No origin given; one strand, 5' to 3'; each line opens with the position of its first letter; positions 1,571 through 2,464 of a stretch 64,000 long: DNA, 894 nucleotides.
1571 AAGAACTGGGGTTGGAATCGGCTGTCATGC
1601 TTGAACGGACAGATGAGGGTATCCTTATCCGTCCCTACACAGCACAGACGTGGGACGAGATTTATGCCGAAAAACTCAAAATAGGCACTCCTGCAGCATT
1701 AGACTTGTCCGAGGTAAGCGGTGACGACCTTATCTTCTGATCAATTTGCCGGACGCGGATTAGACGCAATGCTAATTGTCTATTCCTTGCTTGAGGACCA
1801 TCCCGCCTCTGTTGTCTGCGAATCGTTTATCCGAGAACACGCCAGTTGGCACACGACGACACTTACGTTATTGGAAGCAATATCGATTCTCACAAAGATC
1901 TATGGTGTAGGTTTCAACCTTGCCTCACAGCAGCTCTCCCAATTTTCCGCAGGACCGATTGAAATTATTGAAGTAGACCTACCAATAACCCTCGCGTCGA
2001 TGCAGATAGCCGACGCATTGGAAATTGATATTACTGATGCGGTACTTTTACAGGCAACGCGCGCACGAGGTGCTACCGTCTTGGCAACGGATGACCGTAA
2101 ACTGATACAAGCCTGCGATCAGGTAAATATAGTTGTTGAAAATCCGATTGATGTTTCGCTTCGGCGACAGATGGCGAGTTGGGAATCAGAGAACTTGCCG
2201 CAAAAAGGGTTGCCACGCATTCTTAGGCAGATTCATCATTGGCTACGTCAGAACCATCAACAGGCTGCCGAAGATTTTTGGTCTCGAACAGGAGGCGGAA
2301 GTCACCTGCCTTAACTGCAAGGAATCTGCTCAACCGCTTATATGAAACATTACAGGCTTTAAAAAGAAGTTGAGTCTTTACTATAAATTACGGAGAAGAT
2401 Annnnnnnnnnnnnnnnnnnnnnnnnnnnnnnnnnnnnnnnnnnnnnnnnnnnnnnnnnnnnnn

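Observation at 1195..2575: About 190-bp duplication of the purL 5' end (RBS plus ~57 codons) bracketing an AbrB/PIN toxin-antitoxin cassette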

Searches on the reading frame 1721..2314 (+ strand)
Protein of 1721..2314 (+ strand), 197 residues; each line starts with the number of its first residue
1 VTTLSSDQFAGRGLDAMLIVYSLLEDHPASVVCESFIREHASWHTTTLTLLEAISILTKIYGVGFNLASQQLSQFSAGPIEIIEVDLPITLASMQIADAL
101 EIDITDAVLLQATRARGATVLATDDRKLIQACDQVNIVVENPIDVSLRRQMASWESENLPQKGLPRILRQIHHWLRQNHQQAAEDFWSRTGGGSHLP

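Call 7: search_protein_families(library=pfam, proteins=[window:1721-2314:+], max_evalue=0.01)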
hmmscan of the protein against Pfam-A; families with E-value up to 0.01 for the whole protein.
window:1721-2314:+ (197 aa): 1 family
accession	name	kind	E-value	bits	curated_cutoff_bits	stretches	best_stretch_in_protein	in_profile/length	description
PF01850.27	PIN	-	1.9e-08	35.4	23.6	1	15-131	4-117/120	PIN domain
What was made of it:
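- Checked: A 197-aa PIN protein at 1721-2314 (Pfam E 1.9e-8, call 7).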

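Call 39: search_protein_families(library=ncbifam, proteins=[window:1721-2314:+], max_evalue=0.01)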
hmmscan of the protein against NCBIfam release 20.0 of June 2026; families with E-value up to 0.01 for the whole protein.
window:1721-2314:+ (197 aa): 0 families

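Call 40: search_protein_families(library=padloc, proteins=[window:1721-2314:+], max_evalue=0.01)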
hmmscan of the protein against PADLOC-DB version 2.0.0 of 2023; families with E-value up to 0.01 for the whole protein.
window:1721-2314:+ (197 aa): 0 families

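Call 44: find_homologous_proteins(query=window:1721-2314:+, max_evalue=1e-10)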
Query window:1721-2314:+ (197 aa): 186 proteins with E <= 1e-10 among 398 candidates; the best 120 are listed.
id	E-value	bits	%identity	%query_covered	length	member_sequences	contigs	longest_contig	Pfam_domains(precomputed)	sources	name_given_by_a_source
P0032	1.5e-117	408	95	99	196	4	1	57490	PF01850.28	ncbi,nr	ncbi:hypothetical protein C6501_17980 [Candidatus Poribacteria bacterium]|nr:MAG: hypothetical prote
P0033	9.3e-108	376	94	92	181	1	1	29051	PF01850.28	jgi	-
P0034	6.3e-105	367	87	99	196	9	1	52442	PF01850.28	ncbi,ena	-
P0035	2.1e-104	365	86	99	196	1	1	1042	PF01850.28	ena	-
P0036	1.7e-103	362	87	99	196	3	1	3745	PF01850.28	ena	-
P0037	8.6e-103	360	84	99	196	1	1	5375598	PF01850.28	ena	-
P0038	2.9e-102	358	84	99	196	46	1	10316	PF01850.28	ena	-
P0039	1.3e-101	356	84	99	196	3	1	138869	PF01850.28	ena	-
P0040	2.5e-101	355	82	99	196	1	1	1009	PF01850.28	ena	-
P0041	4.3e-101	354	82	99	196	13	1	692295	PF01850.28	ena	-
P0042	1.1e-100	353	83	99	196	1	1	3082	PF01850.28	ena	-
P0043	3.3e-100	351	83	99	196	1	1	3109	PF01850.28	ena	-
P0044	3.5e-100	351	83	99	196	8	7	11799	PF01850.28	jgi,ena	jgi:predicted nucleic acid-binding protein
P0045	5.2e-100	351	82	99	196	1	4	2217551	PF01850.28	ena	-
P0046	5.6e-100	351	84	99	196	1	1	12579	PF01850.28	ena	-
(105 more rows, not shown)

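Call 45: find_encoding_contigs(protein=P0033, flank=8000, max_places=2)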
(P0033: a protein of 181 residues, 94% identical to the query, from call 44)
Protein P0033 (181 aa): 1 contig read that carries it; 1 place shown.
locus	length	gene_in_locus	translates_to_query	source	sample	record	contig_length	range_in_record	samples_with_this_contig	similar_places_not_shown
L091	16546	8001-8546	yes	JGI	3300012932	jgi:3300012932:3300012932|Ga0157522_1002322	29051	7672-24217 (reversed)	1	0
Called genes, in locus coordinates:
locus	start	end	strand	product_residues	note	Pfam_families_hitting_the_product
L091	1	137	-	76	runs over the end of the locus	-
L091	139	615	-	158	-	-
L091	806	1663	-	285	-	PF05721:PhyH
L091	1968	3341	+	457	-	PF20254:DMFA2_C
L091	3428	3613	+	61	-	-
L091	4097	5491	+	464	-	PF00884:Sulfatase, PF01663:Phosphodiest (faint), PF16347:SGSH_C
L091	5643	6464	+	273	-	PF09370:PEP_hydrolase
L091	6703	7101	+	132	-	PF13366:PDDEXK_3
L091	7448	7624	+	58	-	PF18072:FGAR-AT_linker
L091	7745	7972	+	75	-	-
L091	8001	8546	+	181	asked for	PF01850:PIN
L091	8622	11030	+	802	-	PF18072:FGAR-AT_linker, PF00586:AIRS, PF02769:AIRS_C, PF00586:AIRS (weak), PF02769:AIRS_C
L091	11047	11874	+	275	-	PF01965:DJ-1_PfpI (weak), PF13507:GATase_5, PF07685:GATase_3 (weak)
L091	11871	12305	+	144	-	-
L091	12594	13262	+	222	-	-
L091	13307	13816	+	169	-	PF06094:GGACT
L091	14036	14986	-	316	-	PF02374:ArsA_ATPase (faint), PF09140:MipZ (weak), PF10609:ParA, PF13614:AAA_31, PF01656:CbiA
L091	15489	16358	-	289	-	PF13371:TPR_9 (faint), PF14559:TPR_19 (faint), PF13431:TPR_17 (faint), PF07719:TPR_2 (faint), PF13424:TPR_12 (faint), PF13428:TPR_14 (faint), PF00515:TPR_1 (faint), PF13174:TPR_6 (faint)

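Call 46: find_encoding_contigs(protein=P0034, flank=8000, max_places=2)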
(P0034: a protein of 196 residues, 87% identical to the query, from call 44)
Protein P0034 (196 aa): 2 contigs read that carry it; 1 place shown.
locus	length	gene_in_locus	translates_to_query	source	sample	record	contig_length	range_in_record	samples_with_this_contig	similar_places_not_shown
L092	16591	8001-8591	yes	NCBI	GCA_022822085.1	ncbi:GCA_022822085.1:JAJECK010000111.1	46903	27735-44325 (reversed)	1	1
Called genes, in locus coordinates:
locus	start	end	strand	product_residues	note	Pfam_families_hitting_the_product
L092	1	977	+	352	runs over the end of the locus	-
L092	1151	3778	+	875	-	-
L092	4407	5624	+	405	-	PF04326:SLFN_AlbA_2, PF13749:HATPase_c_4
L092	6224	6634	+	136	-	-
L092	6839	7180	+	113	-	-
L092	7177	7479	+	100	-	-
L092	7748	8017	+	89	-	-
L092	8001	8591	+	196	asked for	PF01850:PIN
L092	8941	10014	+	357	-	-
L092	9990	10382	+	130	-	PF02661:Fic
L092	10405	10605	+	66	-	-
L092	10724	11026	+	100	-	-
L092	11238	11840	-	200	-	-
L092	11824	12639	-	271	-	PF05721:PhyH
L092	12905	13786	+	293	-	PF21347:DUF3108_like (weak)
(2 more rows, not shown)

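Call 47: find_encoding_contigs(protein=P0037, flank=8000, max_places=2)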
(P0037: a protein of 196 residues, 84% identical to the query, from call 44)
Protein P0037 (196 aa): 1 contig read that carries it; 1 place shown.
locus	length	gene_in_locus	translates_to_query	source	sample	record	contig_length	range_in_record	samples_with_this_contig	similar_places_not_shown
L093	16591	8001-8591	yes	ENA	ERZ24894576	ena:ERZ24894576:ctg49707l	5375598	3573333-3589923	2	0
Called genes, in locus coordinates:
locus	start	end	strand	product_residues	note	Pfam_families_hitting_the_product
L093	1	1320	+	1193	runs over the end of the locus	PF02384:N6_Mtase (faint), PF07669:Eco57I, PF12950:TaqI_C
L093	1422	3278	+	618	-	PF08867:FRG, PF13414:TPR_11, PF00515:TPR_1, PF13414:TPR_11, PF00515:TPR_1, PF13414:TPR_11, PF13371:TPR_9, PF13414:TPR_11, +39 more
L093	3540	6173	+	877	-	-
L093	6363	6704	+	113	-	-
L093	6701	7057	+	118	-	-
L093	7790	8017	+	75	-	-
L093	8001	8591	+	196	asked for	PF01850:PIN (weak)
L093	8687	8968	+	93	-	-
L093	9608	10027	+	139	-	PF13366:PDDEXK_3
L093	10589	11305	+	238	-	PF08867:FRG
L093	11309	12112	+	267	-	-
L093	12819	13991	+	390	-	PF01408:GFO_IDH_MocA, PF22725:GFO_IDH_MocA_C3, PF02894:GFO_IDH_MocA_C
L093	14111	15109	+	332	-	PF01261:AP_endonuc_2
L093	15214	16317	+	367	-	PF14583:Pectate_lyase22, PF26549:Tricorn_N (faint), PF07676:PD40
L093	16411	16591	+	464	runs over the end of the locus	PF00030:Crystall, PF17851:GH43_C2 (weak), PF07081:DUF1349 (weak)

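Call 57: search_solved_structures(query=window:1721-2314:+, max_evalue=1)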
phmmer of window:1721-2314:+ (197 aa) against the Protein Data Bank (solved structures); distinct sequences matched with E-value up to 1: 1.
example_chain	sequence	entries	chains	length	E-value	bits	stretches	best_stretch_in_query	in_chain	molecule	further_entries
4v81_A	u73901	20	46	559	0.13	15.3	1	55-148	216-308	T-complex protein 1 subunit alpha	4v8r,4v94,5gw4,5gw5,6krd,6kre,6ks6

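Call 67: predict_structure(alignment_id=A3)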
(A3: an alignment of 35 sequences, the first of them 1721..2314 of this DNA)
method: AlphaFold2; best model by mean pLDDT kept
length: 197 residues; sequences in the alignment: 35
mean_pLDDT: 88.4   pTM: 0.76
mean pLDDT of the five models: 88.4, 88.3, 87.8, 87.4, 60.7
residues with pLDDT >= 90: 137; 70-90: 37; 50-70: 13; < 50: 10
segments of 3 or more residues with pLDDT < 50: 1-8
pLDDT, mean of each block of 10 residues (from residue 1): 46 96 97 96 95 92 94 93 93 95 95 93 94 96 93 84 70 91 86 59
secondary structure, 60 per line:
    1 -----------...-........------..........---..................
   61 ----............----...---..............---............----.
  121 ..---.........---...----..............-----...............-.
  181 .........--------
elements in order: E12-14 H16-23 H30-39 E43-46 H47-60 H65-76 E81-83 H87-100 H104-115 E120-122 H126-134 E138-140 H145-158 H164-178 H180-189

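Call 69: fold_search(model_id=the predicted structure, library=pdb)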
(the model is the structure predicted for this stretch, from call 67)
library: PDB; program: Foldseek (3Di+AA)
matches with E <= 10: 594; with E <= 0.001: 31
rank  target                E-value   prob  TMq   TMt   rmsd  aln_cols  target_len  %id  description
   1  5x3t_B                2.5e-05  1.00  0.54  0.76   2.1       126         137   15  VapBC from Mycobacterium tuberculosis (released 2017-06-07)
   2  8wmm_G                7.4e-05  1.00  0.56  0.78   2.8       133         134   14  Structure of CbCas9-PcrIIC1 complex bound to 28-bp DNA substrate (20-nt complementary) (released 2024-06-05)
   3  1v8o_A                1.5e-04  1.00  0.50  0.71   5.4       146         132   23  Crystal Structure of PAE2754 from Pyrobaculum aerophilum (released 2004-02-10)
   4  1y82_B                1.7e-04  1.00  0.49  0.63   7.2       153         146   14  Conserved hypothetical protein Pfu-367848-001 from Pyrococcus furiosus (released 2005-01-25)
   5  5ecw_A                1.8e-04  1.00  0.53  0.75   2.7       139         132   15  Structure of the Shigella flexneri VapC mutant D7A (released 2016-02-17)
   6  6ifc_A                1.8e-04  1.00  0.50  0.71   3.5       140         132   16  Crystal structure of VapBC from Salmonella typhimurium (released 2020-01-29)
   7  1v8o_B                1.8e-04  1.00  0.48  0.68   5.8       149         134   20  Crystal Structure of PAE2754 from Pyrobaculum aerophilum (released 2004-02-10)
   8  5wz4_A                2.0e-04  1.00  0.55  0.81   2.5       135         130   12  Crystal structure of Mycobacterium tuberculosis VapC20 (Rv2549c), Sarcin-Ricin loop cleaving toxin (released 2017-10-25)
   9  1v8o_F                2.0e-04  1.00  0.48  0.69   5.8       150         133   20  Crystal Structure of PAE2754 from Pyrobaculum aerophilum (released 2004-02-10)
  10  1v8p_C                2.1e-04  1.00  0.50  0.70   5.3       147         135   20  Crystal structure of PAE2754 from Pyrobaculum aerophilum (released 2004-02-10)
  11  5ecd_A                3.2e-04  1.00  0.52  0.74   3.0       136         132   18  Structure of the Shigella flexneri VapC mutant D98N crystal form 1 (released 2016-02-17)
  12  1ye5_B                3.2e-04  1.00  0.50  0.64   5.9       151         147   13  Crystal structure of hypothetical protein of unknown function from pyrococcus horikoshii OT3 (released 2005-05-17)
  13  5wzf_B                3.7e-04  1.00  0.56  0.81   2.5       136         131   13  Crystal structure of Mycobacterium tuberculosis VapC20 (Rv2549c), Sarcin-Ricin loop cleaving toxin (released 2017-10-25)
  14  1v8o_C                3.7e-04  1.00  0.50  0.70   5.4       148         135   22  Crystal Structure of PAE2754 from Pyrobaculum aerophilum (released 2004-02-10)
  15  6sd6_D                3.9e-04  1.00  0.49  0.70   3.4       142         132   18  Structure of VapBC from Shigella sonnei (released 2020-08-26)
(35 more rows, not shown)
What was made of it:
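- On VapBC type II toxin-antitoxin: The best PDB matches are VapC toxins, TM 0.76-0.81 normalised by target (calls 67, 69).
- Checked: Its model has pLDDT 88 and matches VapC structures with TM up to 0.81 normalised by target (calls 67, 69).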
